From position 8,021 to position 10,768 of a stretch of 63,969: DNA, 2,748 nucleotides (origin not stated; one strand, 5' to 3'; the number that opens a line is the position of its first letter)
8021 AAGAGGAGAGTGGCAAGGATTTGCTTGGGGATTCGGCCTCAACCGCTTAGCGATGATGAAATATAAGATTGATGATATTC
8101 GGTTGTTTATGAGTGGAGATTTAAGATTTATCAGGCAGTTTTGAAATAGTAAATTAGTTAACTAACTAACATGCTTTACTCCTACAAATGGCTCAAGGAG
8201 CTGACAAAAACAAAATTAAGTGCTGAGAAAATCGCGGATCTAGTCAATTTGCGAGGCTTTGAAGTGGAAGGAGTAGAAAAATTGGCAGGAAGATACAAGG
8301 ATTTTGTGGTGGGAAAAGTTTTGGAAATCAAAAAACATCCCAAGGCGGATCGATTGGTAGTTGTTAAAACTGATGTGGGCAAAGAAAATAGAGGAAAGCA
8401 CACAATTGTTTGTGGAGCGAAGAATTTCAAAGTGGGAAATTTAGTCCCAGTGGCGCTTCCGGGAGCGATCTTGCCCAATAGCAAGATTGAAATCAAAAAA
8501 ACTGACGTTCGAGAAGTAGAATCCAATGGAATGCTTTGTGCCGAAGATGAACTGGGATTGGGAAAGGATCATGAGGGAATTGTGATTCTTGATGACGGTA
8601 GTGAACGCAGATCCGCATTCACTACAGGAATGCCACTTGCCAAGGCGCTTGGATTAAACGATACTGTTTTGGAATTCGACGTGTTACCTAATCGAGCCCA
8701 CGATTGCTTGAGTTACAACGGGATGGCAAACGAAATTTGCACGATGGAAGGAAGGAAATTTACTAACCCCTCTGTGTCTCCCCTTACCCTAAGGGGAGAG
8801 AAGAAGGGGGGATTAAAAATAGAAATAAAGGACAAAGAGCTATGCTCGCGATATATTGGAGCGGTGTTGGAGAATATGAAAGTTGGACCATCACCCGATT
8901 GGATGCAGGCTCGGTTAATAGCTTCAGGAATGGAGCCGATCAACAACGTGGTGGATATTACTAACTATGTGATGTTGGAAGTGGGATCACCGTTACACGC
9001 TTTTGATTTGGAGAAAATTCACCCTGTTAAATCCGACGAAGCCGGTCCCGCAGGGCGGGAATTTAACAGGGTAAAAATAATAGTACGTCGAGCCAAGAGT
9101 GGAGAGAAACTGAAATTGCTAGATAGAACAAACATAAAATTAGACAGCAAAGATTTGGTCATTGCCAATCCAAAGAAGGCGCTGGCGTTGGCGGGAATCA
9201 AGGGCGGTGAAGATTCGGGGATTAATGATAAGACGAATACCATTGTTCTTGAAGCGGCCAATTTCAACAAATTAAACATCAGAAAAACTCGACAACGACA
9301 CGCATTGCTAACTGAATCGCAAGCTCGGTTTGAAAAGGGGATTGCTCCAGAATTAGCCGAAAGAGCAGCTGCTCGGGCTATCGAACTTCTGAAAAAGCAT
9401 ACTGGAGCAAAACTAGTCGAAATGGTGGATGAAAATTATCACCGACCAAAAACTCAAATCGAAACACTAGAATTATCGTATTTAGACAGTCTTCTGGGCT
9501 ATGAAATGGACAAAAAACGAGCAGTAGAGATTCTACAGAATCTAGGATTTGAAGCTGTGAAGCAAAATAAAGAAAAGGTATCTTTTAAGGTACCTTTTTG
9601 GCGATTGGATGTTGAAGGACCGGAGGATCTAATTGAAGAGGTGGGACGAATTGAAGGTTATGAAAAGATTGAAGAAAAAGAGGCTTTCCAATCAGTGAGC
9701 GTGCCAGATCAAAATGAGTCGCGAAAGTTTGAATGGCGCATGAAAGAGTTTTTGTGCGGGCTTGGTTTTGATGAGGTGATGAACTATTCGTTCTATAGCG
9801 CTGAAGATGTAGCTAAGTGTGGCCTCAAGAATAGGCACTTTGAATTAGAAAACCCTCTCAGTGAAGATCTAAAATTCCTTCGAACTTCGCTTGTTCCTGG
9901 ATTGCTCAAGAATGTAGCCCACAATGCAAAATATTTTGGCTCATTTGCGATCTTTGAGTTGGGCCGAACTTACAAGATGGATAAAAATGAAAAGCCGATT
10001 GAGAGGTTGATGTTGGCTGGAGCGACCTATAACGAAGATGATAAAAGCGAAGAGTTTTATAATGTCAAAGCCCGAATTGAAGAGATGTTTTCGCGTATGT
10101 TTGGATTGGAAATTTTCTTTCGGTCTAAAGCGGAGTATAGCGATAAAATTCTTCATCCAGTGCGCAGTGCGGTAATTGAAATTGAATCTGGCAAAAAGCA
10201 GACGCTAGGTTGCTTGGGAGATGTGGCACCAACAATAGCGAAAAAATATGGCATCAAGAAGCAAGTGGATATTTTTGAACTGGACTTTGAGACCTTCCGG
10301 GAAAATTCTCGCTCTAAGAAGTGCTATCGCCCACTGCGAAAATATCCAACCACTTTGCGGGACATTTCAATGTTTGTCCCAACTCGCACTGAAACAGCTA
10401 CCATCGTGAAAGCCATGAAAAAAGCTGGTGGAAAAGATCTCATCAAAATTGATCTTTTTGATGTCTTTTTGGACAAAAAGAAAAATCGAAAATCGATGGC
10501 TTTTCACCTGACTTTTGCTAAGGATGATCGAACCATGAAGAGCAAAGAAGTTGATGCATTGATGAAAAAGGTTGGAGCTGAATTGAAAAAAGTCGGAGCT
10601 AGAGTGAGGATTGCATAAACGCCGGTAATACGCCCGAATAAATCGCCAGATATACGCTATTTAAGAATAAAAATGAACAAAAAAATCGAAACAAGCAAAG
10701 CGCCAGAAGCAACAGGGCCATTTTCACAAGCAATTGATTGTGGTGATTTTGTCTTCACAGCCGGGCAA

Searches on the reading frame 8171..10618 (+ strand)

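Call 12: search_protein_families(library=pfam, proteins=[window:8171-10618:+])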
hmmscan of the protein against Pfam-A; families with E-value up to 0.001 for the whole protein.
window:8171-10618:+ (815 aa): 5 families
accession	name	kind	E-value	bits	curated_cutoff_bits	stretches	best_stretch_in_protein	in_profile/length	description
PF03483.22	B3_4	-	5.2e-62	209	29.3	1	225-412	2-174/174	B3/4 domain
PF17759.6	tRNA_synthFbeta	-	6.2e-42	143.9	22.4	1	512-706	12-214/214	Phenylalanyl tRNA synthetase beta chain CLM domain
PF03484.21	B5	-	4.2e-20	72.2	28.6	1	432-497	2-67/67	tRNA synthetase B5 domain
PF03147.19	FDX-ACB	-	6.8e-20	71.8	31.1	1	724-813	2-94/94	Ferredoxin-fold anticodon binding domain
PF01588.26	tRNA_bind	-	4.4e-18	65.6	27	1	45-143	1-90/96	Putative tRNA binding domain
